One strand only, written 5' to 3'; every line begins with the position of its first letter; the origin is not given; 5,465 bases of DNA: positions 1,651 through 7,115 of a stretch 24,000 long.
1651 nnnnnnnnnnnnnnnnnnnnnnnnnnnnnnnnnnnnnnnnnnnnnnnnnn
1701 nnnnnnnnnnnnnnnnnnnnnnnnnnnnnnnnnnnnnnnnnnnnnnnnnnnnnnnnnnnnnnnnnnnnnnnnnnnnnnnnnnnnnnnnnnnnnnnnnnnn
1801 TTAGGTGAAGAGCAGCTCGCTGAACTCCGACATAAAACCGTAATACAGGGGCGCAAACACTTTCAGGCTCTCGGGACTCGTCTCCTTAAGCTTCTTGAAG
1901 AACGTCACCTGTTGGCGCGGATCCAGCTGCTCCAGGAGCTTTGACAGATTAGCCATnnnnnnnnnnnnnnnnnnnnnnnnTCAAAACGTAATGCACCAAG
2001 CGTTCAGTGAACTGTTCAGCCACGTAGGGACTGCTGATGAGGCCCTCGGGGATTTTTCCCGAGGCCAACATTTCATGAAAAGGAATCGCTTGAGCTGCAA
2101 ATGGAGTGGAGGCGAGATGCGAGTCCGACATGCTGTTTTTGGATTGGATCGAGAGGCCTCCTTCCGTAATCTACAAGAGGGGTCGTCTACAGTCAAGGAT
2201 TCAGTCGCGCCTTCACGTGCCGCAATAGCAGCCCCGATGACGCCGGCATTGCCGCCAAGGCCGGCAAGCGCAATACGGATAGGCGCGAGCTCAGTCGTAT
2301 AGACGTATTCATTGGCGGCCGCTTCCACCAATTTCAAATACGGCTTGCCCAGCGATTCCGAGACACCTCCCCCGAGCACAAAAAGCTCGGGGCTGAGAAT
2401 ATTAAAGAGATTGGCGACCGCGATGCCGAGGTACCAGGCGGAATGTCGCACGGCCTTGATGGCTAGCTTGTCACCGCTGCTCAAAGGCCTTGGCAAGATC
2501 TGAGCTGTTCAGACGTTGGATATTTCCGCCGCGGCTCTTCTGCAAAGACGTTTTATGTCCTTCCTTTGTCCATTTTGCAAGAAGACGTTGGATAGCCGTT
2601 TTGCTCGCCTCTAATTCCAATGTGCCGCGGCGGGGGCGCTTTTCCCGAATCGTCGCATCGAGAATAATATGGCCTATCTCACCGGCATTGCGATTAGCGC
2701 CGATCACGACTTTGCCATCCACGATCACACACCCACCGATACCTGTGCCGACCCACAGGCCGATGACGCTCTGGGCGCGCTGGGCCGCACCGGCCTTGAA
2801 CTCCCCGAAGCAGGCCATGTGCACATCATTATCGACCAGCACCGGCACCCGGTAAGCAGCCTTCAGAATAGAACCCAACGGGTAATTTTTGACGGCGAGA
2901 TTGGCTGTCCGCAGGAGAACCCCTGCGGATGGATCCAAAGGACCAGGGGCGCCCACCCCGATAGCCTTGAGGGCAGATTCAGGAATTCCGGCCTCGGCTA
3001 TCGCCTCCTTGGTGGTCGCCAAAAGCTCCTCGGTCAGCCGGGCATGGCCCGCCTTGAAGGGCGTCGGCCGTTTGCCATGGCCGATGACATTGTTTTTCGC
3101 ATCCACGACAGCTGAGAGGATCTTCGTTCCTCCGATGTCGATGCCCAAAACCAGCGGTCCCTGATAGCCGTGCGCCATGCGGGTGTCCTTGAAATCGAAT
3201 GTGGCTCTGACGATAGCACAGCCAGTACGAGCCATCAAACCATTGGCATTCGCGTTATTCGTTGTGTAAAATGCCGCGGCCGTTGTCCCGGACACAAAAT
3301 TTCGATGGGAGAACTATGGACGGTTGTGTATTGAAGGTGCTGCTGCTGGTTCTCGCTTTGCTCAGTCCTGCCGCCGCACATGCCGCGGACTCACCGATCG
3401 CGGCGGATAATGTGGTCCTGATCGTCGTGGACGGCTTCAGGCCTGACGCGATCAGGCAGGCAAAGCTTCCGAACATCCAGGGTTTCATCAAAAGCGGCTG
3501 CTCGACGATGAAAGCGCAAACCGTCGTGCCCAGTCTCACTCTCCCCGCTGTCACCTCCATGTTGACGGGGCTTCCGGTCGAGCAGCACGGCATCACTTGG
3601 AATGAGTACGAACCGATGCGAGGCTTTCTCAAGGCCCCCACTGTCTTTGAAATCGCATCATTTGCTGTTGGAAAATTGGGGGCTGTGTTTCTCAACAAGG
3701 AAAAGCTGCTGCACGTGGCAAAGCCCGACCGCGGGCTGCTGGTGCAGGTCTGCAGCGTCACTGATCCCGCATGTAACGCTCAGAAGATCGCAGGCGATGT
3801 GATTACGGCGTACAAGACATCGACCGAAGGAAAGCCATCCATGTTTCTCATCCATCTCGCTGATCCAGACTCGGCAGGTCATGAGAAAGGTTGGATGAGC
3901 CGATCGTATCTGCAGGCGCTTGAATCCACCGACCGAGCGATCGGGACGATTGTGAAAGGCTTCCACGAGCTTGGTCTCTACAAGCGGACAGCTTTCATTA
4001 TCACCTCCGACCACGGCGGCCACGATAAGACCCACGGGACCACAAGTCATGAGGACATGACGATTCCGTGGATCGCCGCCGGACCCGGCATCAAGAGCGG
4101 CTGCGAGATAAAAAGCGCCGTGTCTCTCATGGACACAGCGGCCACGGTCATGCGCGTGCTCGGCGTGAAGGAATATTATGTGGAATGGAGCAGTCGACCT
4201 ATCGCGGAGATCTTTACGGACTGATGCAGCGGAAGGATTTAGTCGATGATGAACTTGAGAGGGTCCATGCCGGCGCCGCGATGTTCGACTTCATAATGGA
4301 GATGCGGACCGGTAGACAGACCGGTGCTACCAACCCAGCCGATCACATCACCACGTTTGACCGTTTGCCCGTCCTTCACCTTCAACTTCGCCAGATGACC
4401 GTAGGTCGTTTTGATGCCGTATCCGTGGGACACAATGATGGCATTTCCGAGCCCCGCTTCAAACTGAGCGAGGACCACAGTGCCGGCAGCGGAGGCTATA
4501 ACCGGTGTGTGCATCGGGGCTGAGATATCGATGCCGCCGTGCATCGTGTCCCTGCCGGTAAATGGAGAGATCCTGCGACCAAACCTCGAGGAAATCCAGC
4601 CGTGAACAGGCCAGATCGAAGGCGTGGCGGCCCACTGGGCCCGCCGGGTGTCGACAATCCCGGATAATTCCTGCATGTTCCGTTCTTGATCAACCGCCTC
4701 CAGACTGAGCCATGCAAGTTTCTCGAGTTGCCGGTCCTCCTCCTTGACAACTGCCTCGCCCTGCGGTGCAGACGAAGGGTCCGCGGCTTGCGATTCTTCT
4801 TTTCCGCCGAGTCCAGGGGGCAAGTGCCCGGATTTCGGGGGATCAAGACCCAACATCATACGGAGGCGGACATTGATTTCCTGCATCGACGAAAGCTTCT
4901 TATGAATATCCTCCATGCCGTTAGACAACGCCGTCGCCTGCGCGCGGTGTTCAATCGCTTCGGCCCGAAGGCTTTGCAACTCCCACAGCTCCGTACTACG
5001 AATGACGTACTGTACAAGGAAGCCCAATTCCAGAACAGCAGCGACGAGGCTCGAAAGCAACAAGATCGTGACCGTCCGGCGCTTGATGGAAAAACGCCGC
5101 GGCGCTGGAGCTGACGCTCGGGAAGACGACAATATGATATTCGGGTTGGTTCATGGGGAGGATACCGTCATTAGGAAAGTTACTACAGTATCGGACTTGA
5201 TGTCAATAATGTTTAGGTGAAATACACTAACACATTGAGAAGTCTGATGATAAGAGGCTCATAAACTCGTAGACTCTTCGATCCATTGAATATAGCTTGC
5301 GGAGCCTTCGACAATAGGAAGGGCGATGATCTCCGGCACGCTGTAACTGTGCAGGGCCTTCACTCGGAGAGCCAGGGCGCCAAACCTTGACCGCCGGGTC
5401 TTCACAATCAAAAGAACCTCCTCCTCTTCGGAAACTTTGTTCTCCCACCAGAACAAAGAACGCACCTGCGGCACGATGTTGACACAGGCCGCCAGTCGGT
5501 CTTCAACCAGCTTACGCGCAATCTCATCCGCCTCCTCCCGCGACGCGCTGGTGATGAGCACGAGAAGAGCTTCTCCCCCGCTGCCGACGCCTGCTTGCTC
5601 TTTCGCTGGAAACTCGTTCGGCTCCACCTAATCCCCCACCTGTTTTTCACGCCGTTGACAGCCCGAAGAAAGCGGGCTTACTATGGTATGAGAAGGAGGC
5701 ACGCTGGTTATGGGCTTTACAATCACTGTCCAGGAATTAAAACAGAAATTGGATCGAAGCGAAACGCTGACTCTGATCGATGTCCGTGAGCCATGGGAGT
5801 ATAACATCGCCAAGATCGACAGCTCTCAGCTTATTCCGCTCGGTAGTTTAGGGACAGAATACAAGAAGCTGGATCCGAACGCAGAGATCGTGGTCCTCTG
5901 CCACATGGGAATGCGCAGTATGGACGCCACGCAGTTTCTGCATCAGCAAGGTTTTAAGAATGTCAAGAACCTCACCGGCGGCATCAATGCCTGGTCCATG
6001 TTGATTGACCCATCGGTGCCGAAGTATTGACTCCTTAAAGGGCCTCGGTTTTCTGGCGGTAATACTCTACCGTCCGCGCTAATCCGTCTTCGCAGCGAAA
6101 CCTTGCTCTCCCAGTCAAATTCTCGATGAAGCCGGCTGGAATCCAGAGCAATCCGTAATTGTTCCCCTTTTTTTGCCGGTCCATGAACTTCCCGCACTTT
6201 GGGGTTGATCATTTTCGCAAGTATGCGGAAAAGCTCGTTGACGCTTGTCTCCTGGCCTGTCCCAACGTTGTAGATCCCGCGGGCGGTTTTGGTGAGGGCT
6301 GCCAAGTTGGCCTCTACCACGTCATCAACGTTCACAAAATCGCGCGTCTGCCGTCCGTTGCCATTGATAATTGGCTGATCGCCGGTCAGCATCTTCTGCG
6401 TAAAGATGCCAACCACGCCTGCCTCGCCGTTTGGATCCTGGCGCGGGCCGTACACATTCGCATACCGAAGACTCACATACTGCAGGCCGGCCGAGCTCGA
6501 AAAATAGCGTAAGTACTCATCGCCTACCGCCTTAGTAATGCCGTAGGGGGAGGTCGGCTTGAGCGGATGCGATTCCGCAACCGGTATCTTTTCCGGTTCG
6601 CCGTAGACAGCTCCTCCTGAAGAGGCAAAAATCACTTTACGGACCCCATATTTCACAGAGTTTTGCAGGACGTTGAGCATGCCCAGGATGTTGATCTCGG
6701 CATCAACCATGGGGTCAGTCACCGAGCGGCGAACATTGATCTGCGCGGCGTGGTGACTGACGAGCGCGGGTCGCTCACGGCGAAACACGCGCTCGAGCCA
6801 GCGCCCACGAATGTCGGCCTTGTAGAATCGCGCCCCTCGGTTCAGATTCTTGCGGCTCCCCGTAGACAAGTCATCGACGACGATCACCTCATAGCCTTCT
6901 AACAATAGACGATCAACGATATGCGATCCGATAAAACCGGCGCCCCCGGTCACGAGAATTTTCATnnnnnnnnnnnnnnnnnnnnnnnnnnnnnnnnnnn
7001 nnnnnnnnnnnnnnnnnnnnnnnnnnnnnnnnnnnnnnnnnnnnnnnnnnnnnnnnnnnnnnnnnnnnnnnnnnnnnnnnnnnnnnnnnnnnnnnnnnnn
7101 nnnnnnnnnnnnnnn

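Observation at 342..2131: Compact small-ORF + MNIO (DUF692) cassette: candidate undescribed RiPP-like peptide-modification system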

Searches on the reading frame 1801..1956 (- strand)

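Call 3: search_protein_families(library=pfam, proteins=[window:1801-1956:-], max_evalue=1)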
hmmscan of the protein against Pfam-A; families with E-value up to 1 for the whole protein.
window:1801-1956:- (51 aa): 1 family
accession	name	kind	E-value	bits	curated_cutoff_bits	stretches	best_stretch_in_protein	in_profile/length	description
PF06039.21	Mqo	-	0.22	10.5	27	1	2-33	15-46/489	Malate:quinone oxidoreductase (Mqo)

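Call 4: search_protein_families(library=ncbifam, proteins=[window:1801-1956:-], max_evalue=1)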
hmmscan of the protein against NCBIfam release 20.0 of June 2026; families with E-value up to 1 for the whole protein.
window:1801-1956:- (51 aa): 1 family
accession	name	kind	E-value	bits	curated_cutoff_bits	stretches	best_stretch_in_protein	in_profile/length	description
NF003604.0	PRK05257.1-3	subfamily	0.056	11.8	737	1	2-35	20-53/500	malate:quinone oxidoreductase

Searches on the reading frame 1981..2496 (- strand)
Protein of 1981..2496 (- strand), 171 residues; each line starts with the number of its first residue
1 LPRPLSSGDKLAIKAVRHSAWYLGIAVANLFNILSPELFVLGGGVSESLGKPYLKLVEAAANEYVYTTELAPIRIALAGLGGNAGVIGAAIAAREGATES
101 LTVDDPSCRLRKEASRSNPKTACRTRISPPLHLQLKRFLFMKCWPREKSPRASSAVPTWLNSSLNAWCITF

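Call 3: search_protein_families(library=pfam, proteins=[window:1981-2496:-], max_evalue=1)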
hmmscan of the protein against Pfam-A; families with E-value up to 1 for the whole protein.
window:1981-2496:- (171 aa): 1 family
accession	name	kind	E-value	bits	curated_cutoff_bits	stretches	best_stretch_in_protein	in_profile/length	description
PF00480.26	ROK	-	3.1e-12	47.1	22.9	1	7-94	206-292/294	ROK family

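Call 4: search_protein_families(library=ncbifam, proteins=[window:1981-2496:-], max_evalue=1)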
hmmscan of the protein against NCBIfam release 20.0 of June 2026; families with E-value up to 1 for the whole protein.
window:1981-2496:- (171 aa): 10 families
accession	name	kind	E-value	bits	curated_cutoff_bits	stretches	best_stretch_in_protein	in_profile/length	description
TIGR00744.1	ROK_glcA_fam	subfamily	3.7e-11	42.9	260.35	1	7-95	223-310/318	ROK family glucokinase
NF007108.0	PRK09557.1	equivalog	1.3e-06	28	443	1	6-90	216-297/303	fructokinase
NF007251.0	PRK09698.1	equivalog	9.5e-06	25.1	253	1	23-96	226-299/304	allose kinase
NF009835.0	PRK13310.1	equivalog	9.6e-05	21.8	380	1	7-91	217-298/303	N-acetylglucosamine kinase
NF003461.0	PRK05082.1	subfamily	0.00011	21.8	283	1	7-95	205-288/291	N-acetylmannosamine kinase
NF047821.1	NactlManKinNanK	equivalog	0.00053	19.6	450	1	7-94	205-287/288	N-acetylmannosamine kinase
NF045942.1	PolPhglucPhase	equivalog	0.0011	18.8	250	1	28-93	189-241/242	polyphosphate--glucose phosphotransferase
NF047937.1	TransRegNagC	equivalog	0.02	14.1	650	1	6-48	298-340/399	DNA-binding transcriptional regulator NagC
NF042998.1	bglucokin_BglK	equivalog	0.02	14.1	550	1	7-90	206-282/291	beta-glucoside kinase BglK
NF046058.1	NagK_SO3507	equivalog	0.075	12.5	370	1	7-55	222-268/295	N-acetylglucosamine kinase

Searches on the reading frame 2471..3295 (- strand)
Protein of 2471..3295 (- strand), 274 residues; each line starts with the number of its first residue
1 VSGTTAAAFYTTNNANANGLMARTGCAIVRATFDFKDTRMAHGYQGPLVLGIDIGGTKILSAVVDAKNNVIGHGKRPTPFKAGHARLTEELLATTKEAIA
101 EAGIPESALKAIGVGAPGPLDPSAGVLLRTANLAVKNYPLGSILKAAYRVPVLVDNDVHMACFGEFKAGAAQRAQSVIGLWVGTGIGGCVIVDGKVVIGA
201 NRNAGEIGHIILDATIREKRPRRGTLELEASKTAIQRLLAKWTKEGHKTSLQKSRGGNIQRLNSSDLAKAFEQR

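Call 3: search_protein_families(library=pfam, proteins=[window:2471-3295:-], max_evalue=1)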
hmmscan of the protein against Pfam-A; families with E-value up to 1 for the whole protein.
window:2471-3295:- (274 aa): 4 families
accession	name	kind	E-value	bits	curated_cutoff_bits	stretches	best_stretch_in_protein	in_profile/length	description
PF00480.26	ROK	-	2.4e-37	129.5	22.9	1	50-250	2-199/294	ROK family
PF00370.27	FGGY_N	-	0.0015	18.6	28.8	1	49-116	2-77/245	FGGY family of carbohydrate kinases, N-terminal domain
PF01869.26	BcrAD_BadFG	-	0.0024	17.9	31.5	1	50-118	1-71/271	BadF/BadG/BcrA/BcrD ATPase family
PF14794.11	DUF4479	-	0.23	11.8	25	1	82-106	42-66/71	Domain of unknown function (DUF4479)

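Call 4: search_protein_families(library=ncbifam, proteins=[window:2471-3295:-], max_evalue=1)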
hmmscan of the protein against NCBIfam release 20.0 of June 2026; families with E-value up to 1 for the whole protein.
window:2471-3295:- (274 aa): 15 families
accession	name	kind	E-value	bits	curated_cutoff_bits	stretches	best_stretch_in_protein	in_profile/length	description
TIGR00744.1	ROK_glcA_fam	subfamily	1.9e-36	125.9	260.35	1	50-250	1-202/318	ROK family glucokinase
NF007251.0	PRK09698.1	equivalog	4e-28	98.5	253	1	47-244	6-202/304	allose kinase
NF047937.1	TransRegNagC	equivalog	2.1e-23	83.2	650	1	54-254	86-286/399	DNA-binding transcriptional regulator NagC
NF003461.0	PRK05082.1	subfamily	1.7e-22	80.2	283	1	49-247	3-195/291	N-acetylmannosamine kinase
NF009835.0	PRK13310.1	equivalog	5.7e-21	75.1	380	1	50-213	3-161/303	N-acetylglucosamine kinase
NF047821.1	NactlManKinNanK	equivalog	5.9e-20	72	450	1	49-234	3-182/288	N-acetylmannosamine kinase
NF049930.1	TransRegMlc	equivalog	2.9e-18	66.4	530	1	62-254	100-292/405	sugar metabolism global transcriptional regulator Mlc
NF007108.0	PRK09557.1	equivalog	1.9e-17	63.5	443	1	50-215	4-164/303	fructokinase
NF045551.1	GK_Pyrobac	equivalog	5.9e-17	61.9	500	1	49-245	2-183/294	ATP-dependent glucokinase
NF009836.0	PRK13311.1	equivalog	9.4e-17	61.1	551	1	50-213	3-161/256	N-acetyl-D-glucosamine kinase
NF042998.1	bglucokin_BglK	equivalog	8e-16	58.1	550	1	51-254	5-195/291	beta-glucoside kinase BglK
NF045942.1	PolPhglucPhase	equivalog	5.6e-11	42.6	250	1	50-221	3-165/242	polyphosphate--glucose phosphotransferase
NF045550.1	FrctkaseScrK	equivalog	1.6e-10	40.9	400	1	52-212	8-159/293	fructokinase ScrK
NF046058.1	NagK_SO3507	equivalog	1e-08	35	370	1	44-199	6-145/295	N-acetylglucosamine kinase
NF011660.0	PRK15080.1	equivalog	0.063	12.5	182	1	42-71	25-54/277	ethanolamine utilization protein EutJ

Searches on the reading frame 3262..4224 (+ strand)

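Call 27: search_protein_families(library=pfam, proteins=[window:3262-4224:+], max_evalue=0.001)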
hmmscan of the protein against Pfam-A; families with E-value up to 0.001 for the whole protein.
window:3262-4224:+ (320 aa): 3 families
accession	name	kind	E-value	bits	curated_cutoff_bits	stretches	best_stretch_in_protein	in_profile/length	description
PF01663.27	Phosphodiest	-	4.8e-33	115.6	23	1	51-254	1-222/342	Type I phosphodiesterase / nucleotide pyrophosphatase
PF00884.28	Sulfatase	-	7.7e-17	62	25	1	212-302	202-301/301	Sulfatase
PF01676.23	Metalloenzyme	-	3.3e-14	53.4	24.3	1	172-303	130-251/252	Metalloenzyme superfamily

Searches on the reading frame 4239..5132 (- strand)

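Call 27: search_protein_families(library=pfam, proteins=[window:4239-5132:-], max_evalue=0.001)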
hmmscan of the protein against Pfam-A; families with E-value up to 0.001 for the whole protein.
window:4239-5132:- (297 aa): 2 families
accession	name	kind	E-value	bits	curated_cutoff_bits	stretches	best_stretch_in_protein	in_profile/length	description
PF01551.29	Peptidase_M23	-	9.5e-33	112.7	28.7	1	197-291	2-96/96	Peptidase family M23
PF13533.13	Biotin_lipoyl_2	-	0.00015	21.9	29.8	1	245-264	9-28/32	Biotin-lipoyl like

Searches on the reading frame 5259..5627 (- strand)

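Call 27: search_protein_families(library=pfam, proteins=[window:5259-5627:-], max_evalue=0.001)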
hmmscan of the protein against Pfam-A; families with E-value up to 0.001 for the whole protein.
window:5259-5627:- (122 aa): 1 family
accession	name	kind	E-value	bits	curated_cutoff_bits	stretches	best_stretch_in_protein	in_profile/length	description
PF03091.20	CutA1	-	2.4e-38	130.3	22.4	1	22-118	2-98/99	CutA1 divalent ion tolerance protein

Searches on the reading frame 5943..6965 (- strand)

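Call 27: search_protein_families(library=pfam, proteins=[window:5943-6965:-], max_evalue=0.001)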
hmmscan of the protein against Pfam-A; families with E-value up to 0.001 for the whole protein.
window:5943-6965:- (340 aa): 8 families
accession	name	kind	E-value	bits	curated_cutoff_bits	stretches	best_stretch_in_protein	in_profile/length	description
PF01370.27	Epimerase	-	1.7e-63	214.7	20.9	1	3-235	1-240/240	NAD dependent epimerase/dehydratase family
PF16363.11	GDP_Man_Dehyd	-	6.9e-54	184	27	1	4-293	1-327/332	GDP-mannose 4,6 dehydratase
PF01073.25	3Beta_HSD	-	1.7e-16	60.6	22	1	4-225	1-230/280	3-beta hydroxysteroid dehydrogenase/isomerase family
PF02719.21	Polysacc_synt_2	-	4.8e-16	59.2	20.2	1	3-258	1-252/293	Polysaccharide biosynthesis protein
PF04321.23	RmlD_sub_bind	-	7.2e-13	48.7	27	1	1-257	1-235/287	RmlD substrate binding domain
PF07993.18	NAD_binding_4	-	1.4e-07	31.3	20.1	0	68-219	91-257/258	Male sterility protein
PF13460.12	NAD_binding_10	-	6.8e-05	23.2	27.2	1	7-171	1-146/184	NAD(P)H-binding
PF05368.20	NmrA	-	0.00014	22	27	1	2-268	4-249/298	NmrA-like family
